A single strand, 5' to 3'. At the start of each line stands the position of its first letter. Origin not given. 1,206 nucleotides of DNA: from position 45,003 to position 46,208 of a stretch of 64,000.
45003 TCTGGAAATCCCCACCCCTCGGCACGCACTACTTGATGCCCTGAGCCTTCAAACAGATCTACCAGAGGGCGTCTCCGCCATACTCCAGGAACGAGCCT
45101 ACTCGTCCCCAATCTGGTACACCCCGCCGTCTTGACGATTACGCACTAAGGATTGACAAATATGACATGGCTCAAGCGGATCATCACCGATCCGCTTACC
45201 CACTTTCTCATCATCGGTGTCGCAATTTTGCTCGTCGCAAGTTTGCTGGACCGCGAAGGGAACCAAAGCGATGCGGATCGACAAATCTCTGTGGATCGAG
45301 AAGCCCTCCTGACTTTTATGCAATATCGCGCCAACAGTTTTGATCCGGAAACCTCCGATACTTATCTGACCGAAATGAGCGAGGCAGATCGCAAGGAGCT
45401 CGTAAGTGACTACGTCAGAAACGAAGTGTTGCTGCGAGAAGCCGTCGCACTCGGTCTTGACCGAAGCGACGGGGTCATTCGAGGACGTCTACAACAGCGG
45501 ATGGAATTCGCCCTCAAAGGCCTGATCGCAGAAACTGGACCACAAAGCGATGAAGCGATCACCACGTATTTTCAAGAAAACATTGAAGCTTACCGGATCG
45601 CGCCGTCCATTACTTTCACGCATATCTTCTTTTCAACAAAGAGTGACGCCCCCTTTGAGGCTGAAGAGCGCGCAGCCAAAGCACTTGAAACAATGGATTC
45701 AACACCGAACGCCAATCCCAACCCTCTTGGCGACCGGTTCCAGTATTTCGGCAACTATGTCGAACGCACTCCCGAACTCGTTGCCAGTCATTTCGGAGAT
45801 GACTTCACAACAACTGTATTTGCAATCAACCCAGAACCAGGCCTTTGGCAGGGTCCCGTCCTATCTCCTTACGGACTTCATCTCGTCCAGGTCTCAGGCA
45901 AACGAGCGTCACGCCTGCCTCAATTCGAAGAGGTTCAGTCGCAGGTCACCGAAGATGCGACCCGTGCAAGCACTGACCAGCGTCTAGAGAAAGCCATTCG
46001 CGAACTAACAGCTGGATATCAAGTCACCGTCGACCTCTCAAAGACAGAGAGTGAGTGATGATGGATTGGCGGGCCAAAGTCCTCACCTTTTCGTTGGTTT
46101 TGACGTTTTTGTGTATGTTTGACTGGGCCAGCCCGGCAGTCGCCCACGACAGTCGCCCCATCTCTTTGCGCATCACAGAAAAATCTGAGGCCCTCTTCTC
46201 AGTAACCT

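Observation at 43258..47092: Tightly packed operon of secreted DUF3604 protein, parvulin-like membrane protein and HupE/UreJ-like transporter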

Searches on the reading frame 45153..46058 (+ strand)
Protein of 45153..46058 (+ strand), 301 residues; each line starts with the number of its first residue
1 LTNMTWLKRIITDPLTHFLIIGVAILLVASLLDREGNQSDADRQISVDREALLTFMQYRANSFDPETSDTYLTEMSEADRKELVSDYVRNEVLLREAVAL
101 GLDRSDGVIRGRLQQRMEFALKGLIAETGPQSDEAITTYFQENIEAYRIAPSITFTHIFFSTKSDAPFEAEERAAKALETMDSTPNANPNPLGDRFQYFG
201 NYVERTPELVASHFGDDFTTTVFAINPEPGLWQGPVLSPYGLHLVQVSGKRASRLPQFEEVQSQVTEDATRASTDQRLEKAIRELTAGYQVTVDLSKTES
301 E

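Call 3: search_protein_families(library=pfam, proteins=[window:45153-46058:+], max_evalue=0.1)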
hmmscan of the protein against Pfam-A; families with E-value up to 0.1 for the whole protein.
window:45153-46058:+ (301 aa): 2 families
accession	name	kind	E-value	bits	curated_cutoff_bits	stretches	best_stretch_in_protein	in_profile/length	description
PF13145.12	Rotamase_2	-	4.7e-11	44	27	1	132-262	2-120/121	PPIC-type PPIASE domain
PF00639.27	Rotamase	-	0.012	17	21.7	0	157-247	1-95/97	PPIC-type PPIASE domain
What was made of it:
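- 45162..46058 (+): Gene 2: membrane-anchored parvulin-type foldase, 298 aa from ATG 45162 (the longest ORF starts at TTG 45153). It has a short cytoplasmic N-terminus and a TM helix at about aa 12-29 preceded by the conserved motif PLxHF. The periplasmic part is a PEB4/PrsA-like chaperone region plus a parvulin domain. Pfam Rotamase_2, E=4.7e-11 (call 3).
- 45546..45938 (+): Parvulin (Rotamase_2) domain of gene 2. Pfam match aa 132-262 of the 301-aa ORF (call 3).
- On Parvulin-type foldases (Rotamase_2; PEB4/HP0175/PrsA/SurA-like): PF00639 scores 17 bits, below its cut-off of 21.7 (call 3).
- Rotamase_2 (call 3).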

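Call 4: search_protein_families(library=ncbifam, proteins=[window:45153-46058:+], max_evalue=0.1)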
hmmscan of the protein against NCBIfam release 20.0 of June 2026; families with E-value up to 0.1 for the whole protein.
window:45153-46058:+ (301 aa): 2 families
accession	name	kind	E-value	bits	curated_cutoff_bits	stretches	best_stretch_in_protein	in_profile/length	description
NF000809.0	PRK00059.1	equivalog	2.1e-05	24.1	303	1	133-293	176-330/336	peptidylprolyl isomerase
TIGR02925.1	cis_trans_EpsD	equivalog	0.007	16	108.9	1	76-143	58-129/232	EpsD family peptidyl-prolyl cis-trans isomerase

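Call 43: find_homologous_proteins(query=window:45162-46058:+, max_evalue=0.001)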
Query window:45162-46058:+ (298 aa): 117 proteins with E <= 0.001 among 3266 candidates.
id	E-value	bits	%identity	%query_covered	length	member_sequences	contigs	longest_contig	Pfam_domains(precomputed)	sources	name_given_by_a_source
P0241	1.0e-191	653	100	100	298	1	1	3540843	PF13145.13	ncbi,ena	-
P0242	3.3e-131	455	70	100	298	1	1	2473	PF13145.13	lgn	-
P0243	2.8e-66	242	41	99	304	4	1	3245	PF13145.13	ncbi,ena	-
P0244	1.1e-64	236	43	93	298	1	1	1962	PF13145.13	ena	-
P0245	1.3e-64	236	42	99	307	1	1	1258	PF13145.13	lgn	-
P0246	1.9e-63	232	43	95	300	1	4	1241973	PF13145.13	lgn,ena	-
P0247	4.7e-63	231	43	98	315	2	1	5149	PF13145.13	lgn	-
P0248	5.1e-63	231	42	96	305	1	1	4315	PF13145.13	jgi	-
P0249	1.6e-62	229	42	95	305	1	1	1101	PF13145.13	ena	-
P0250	8.9e-62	227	40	98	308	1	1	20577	PF13145.13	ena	-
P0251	1.9e-61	226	42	86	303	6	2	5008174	PF13145.13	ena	-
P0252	2.0e-61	226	42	85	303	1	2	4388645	PF13145.13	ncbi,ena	-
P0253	3.1e-61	225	40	98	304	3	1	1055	PF13145.13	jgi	-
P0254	3.3e-61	225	40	98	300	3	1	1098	PF13145.13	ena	-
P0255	9.2e-61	224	43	99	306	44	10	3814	PF13145.13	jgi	jgi:hypothetical protein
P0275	5.2e-52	195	38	97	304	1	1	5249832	PF13145.13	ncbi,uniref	ncbi:peptidyl-prolyl cis-trans isomerase [Microbulbifer sp. JMSA003]|uniref:peptidyl-prolyl cis-tran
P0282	1.9e-46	177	40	89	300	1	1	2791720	PF13145.13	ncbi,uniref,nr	ncbi:peptidylprolyl isomerase [Aurantiacibacter sp. MUD11]|uniref:peptidylprolyl isomerase n=1 Tax=A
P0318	5.7e-24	103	29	95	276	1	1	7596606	PF13145.13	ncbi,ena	-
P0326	4.7e-22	97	26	76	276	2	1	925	PF13145.13,PF00639.28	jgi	-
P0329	1.7e-21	95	30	70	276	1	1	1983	PF13145.13,PF00639.28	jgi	jgi:hypothetical protein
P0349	7.1e-17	80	29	97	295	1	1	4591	PF13145.13,PF00639.28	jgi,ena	-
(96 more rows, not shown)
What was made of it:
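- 45162..46058 (+): Database form P0241 is 298 aa (call 43).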

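Call 87: search_solved_structures(query=A5, max_evalue=1, show_alignments=2)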
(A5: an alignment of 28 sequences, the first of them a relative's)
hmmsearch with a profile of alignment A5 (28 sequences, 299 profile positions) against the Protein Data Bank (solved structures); distinct sequences matched with E-value up to 1: 22.
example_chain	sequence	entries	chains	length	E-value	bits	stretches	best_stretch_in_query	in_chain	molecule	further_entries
3rfw_A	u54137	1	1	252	7.4e-14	55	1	59-289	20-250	Cell-binding factor 2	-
8sot_A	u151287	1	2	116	4.2e-10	42.7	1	151-248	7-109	Basic membrane protein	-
5ez1_A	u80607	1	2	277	1.6e-09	40.8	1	58-293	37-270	Putative peptidyl-prolyl cis-trans isomerase HP_0175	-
6bhf_A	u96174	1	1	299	3.2e-09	39.8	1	56-289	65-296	Putative peptidyl-prolyl cis-trans isomerase HP_0175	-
1m5y_A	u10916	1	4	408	2.7e-06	30.2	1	166-248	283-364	Survival protein surA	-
9hg5_F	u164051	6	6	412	2.8e-06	30.1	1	166-248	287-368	Chaperone SurA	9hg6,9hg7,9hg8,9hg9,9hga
8pz1_F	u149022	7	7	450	3.6e-06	29.8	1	166-248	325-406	Chaperone SurA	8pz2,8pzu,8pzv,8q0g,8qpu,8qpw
8qpv_F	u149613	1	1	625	1e-05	28.3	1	168-248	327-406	Chaperone SurA,Outer membrane protein X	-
6vj6_A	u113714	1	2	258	1.8e-05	27.5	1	211-294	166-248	Peptidylprolyl isomerase (PrsA)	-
4wo7_A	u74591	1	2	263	1.9e-05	27.4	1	112-294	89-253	Foldase protein PrsA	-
8qp5_P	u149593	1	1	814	2.2e-05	27.2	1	170-248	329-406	Chaperone SurA,Serine protease EspP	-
6vj4_A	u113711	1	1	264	0.00024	23.8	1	159-273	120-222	Peptidylprolyl isomerase PrsA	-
4g2p_A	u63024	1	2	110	0.00098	21.8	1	164-247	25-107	Chaperone SurA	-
6xd8_A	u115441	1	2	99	0.0051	19.5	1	209-247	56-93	Foldase protein PrsA 1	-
5htf_A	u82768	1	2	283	0.011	18.3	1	116-270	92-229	Foldase protein PrsA 1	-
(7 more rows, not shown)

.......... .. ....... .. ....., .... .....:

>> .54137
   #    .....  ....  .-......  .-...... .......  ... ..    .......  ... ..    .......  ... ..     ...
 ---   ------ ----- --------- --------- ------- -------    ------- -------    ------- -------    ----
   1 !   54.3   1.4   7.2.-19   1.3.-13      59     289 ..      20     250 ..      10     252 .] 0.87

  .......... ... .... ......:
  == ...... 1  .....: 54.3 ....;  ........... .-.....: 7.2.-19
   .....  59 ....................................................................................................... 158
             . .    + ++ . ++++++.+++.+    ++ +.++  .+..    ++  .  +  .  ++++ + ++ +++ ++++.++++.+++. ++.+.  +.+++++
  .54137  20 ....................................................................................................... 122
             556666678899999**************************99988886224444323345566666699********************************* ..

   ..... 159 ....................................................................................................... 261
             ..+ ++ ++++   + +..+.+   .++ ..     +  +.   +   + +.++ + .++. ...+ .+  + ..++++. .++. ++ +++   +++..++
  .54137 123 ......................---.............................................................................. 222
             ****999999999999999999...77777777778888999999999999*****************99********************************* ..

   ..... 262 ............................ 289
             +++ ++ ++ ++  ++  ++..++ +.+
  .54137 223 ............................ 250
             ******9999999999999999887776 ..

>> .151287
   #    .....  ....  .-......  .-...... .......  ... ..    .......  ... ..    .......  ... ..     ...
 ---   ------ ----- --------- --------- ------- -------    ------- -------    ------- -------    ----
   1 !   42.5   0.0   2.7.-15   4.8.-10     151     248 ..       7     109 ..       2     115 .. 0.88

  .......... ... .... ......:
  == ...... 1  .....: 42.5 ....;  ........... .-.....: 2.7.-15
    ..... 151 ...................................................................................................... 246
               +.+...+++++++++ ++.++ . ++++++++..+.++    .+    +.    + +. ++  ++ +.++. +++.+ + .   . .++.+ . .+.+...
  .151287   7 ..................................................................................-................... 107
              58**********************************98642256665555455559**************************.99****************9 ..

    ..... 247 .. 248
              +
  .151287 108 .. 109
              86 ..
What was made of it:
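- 45162..46058 (+): Profile A5 matches PEB4 3rfw at E=7e-14 over positions 59-289, HP0175 at 1e-9, and SurA and PrsA (call 87).
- On Parvulin-type foldases (Rotamase_2; PEB4/HP0175/PrsA/SurA-like): HP0175 scores E=1.6e-9 (call 87).
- The profile matches PEB4 over 230 residues and also matches HP0175, SurA and PrsA (call 87).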

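Call 88: find_encoding_contigs(protein=P0282, flank=6000, max_places=2)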
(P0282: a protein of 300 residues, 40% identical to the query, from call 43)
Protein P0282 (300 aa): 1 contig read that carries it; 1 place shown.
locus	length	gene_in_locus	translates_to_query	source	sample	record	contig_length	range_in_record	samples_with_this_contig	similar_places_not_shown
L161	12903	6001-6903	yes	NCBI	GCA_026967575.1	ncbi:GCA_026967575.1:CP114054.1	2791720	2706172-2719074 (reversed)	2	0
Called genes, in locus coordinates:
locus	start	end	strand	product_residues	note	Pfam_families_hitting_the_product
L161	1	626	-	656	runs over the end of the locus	PF02897:Peptidase_S9_N (faint), PF07676:PD40 (faint), PF26549:Tricorn_N, PF02129:Peptidase_S15 (faint), PF00561:Abhydrolase_1 (faint), PF12146:Hydrolase_4 (faint), PF00326:Peptidase_S9, PF01738:DLH (weak)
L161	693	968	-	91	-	PF04380:BMFP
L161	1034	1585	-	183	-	PF03073:TspO_MBR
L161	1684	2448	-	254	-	PF01479:S4 (faint), PF01728:FtsJ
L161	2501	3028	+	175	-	-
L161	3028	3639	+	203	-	-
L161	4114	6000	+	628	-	PF12228:DUF3604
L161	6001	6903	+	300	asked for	PF13145:Rotamase_2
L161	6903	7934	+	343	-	PF13795:HupE_UreJ_2, PF04955:HupE_UreJ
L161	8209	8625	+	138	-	-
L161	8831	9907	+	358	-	PF01063:Aminotran_4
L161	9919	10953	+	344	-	PF04087:DUF389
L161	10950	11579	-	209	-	PF02798:GST_N (weak), PF13417:GST_N_3, PF13409:GST_N_2, PF13410:GST_C_2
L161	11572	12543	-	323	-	PF17773:UPF0176_N, PF00581:Rhodanese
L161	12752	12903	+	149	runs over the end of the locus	PF08670:MEKHLA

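Call 89: find_encoding_contigs(protein=P0275, flank=6000, max_places=2)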
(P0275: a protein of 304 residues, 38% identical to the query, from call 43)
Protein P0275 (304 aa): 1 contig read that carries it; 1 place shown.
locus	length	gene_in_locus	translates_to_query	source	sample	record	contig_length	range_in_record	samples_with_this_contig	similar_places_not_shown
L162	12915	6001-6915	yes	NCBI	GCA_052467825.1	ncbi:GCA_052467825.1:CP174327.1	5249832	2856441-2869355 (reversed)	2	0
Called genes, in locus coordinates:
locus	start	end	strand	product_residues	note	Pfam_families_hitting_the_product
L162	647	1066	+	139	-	PF00583:Acetyltransf_1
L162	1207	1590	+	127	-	PF00903:Glyoxalase (weak)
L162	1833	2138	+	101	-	-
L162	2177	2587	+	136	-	PF14119:DUF4288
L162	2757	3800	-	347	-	PF12625:Arabinose_bd, PF12833:HTH_18, PF00165:HTH_AraC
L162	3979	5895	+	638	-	PF12228:DUF3604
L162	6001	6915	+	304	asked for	PF13145:Rotamase_2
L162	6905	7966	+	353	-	PF13795:HupE_UreJ_2, PF04955:HupE_UreJ (weak)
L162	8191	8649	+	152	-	PF13302:Acetyltransf_3 (weak), PF13420:Acetyltransf_4 (weak), PF00583:Acetyltransf_1, PF13673:Acetyltransf_10, PF13508:Acetyltransf_7, PF24553:Rv0428c_C (weak), PF08445:FR47 (weak)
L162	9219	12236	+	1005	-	-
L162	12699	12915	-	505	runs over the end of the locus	PF00083:Sugar_tr, PF07690:MFS_1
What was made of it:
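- The trio is present in cultured Aurantiacibacter and Microbulbifer strains (calls 88, 89).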

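Call 90: find_encoding_contigs(protein=P0318, flank=6000, max_places=2)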
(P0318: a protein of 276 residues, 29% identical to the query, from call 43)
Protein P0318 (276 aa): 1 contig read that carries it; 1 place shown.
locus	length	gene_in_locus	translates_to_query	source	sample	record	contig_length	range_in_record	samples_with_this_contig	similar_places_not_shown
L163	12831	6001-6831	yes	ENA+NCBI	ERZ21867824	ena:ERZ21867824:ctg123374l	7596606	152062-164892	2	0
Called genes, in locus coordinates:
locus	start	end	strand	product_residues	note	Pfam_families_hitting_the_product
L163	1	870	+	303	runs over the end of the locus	PF05721:PhyH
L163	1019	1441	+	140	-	PF04828:GFA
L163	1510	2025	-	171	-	PF01842:ACT, PF22629:ACT_AHAS_ss, PF13710:ACT_5, PF10369:ALS_ss_C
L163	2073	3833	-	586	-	PF02776:TPP_enzyme_N, PF00205:TPP_enzyme_M, PF02775:TPP_enzyme_C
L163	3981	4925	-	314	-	PF01745:IPT (weak), PF01715:IPPT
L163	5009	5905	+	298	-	PF00702:Hydrolase, PF12710:HAD, PF08282:Hydrolase_3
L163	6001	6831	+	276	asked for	PF13145:Rotamase_2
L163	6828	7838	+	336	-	PF13795:HupE_UreJ_2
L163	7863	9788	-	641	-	PF12228:DUF3604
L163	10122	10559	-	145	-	-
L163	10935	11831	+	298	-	PF01656:CbiA, PF02374:ArsA_ATPase (faint), PF06564:CBP_BcsQ (faint), PF09140:MipZ (weak), PF10609:ParA (weak), PF13614:AAA_31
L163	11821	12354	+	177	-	-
